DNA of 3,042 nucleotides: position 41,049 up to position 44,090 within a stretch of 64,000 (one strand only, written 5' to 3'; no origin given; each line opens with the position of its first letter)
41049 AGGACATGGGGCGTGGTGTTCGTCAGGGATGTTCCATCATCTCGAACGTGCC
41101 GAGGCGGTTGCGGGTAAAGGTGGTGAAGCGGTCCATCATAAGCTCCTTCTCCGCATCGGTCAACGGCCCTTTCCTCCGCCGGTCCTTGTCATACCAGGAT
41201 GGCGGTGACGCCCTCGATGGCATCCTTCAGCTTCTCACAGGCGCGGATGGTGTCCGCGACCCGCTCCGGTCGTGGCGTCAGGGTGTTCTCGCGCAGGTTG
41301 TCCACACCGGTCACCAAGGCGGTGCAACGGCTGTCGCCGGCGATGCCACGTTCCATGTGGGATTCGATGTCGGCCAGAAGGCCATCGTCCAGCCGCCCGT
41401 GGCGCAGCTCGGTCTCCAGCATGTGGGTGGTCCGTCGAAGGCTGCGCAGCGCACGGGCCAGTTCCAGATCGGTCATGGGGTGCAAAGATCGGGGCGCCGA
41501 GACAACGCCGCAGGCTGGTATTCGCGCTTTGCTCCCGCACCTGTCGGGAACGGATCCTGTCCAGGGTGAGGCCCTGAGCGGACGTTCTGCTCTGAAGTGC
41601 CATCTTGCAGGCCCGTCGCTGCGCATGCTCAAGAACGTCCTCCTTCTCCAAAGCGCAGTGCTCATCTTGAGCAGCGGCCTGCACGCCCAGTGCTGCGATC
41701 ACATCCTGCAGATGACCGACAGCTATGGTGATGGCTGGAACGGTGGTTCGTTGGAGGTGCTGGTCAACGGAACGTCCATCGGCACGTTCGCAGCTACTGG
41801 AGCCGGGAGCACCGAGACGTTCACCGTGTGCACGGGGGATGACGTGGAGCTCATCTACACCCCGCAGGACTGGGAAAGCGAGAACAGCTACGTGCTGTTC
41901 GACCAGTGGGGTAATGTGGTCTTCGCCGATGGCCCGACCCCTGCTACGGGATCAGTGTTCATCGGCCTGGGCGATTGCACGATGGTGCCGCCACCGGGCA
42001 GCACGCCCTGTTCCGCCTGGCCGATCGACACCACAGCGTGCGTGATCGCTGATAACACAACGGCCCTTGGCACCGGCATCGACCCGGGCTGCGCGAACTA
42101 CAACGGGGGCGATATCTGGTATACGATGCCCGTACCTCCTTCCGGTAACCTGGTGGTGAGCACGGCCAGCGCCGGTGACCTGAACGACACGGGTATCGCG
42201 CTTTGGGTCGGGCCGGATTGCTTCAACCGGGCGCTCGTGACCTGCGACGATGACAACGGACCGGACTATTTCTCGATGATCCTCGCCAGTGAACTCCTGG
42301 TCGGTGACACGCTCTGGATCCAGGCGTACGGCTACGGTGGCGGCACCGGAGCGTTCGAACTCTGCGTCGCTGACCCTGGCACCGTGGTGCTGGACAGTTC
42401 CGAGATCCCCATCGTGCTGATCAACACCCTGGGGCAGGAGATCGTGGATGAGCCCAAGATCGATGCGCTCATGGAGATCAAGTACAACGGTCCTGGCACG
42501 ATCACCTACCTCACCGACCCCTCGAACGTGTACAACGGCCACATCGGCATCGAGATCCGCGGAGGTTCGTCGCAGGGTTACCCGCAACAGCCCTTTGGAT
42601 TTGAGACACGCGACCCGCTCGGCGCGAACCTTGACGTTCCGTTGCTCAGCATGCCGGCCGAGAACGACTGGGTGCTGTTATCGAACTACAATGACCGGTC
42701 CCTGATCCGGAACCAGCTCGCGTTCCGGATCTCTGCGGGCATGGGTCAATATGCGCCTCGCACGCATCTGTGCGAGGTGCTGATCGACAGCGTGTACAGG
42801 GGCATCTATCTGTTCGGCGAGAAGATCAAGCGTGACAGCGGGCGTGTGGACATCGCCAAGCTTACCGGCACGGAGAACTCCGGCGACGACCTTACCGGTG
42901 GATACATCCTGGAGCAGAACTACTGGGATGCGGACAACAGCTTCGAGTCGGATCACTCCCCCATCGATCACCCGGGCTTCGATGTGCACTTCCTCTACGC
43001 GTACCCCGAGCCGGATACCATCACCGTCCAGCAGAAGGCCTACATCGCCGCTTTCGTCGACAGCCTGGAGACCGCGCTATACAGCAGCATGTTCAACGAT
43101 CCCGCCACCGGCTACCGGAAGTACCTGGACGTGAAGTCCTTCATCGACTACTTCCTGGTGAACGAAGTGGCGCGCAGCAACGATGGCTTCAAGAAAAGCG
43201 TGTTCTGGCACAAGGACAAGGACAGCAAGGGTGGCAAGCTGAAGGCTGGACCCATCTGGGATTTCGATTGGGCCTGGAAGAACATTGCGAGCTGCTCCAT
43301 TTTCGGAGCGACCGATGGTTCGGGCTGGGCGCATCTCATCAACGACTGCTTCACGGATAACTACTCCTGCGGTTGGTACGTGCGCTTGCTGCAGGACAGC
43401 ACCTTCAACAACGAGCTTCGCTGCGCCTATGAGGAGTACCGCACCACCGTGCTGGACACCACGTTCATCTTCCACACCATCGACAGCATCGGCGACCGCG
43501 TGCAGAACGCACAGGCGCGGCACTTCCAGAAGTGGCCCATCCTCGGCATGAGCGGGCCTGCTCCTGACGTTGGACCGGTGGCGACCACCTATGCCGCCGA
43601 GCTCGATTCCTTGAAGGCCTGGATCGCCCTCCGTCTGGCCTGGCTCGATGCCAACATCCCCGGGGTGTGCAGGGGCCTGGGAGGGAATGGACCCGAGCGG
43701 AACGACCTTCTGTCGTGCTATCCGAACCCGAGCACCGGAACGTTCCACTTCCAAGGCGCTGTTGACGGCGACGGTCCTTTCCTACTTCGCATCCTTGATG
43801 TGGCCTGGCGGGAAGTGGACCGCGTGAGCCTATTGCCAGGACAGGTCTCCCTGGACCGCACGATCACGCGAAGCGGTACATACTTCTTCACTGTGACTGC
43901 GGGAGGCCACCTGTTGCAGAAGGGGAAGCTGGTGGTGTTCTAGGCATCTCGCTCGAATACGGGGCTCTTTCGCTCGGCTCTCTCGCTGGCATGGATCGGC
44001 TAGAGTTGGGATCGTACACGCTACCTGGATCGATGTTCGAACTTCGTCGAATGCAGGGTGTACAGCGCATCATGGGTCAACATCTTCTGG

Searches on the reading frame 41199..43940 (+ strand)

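Call 54: search_protein_families(library=pfam, proteins=[window:41199-43940:+], max_evalue=0.0001)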
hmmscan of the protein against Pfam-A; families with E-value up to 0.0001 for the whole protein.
window:41199-43940:+ (914 aa): 1 family
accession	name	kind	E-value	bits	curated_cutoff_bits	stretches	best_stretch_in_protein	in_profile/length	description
PF08757.17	CotH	-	1e-49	170.2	23.8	1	451-816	1-322/322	CotH kinase protein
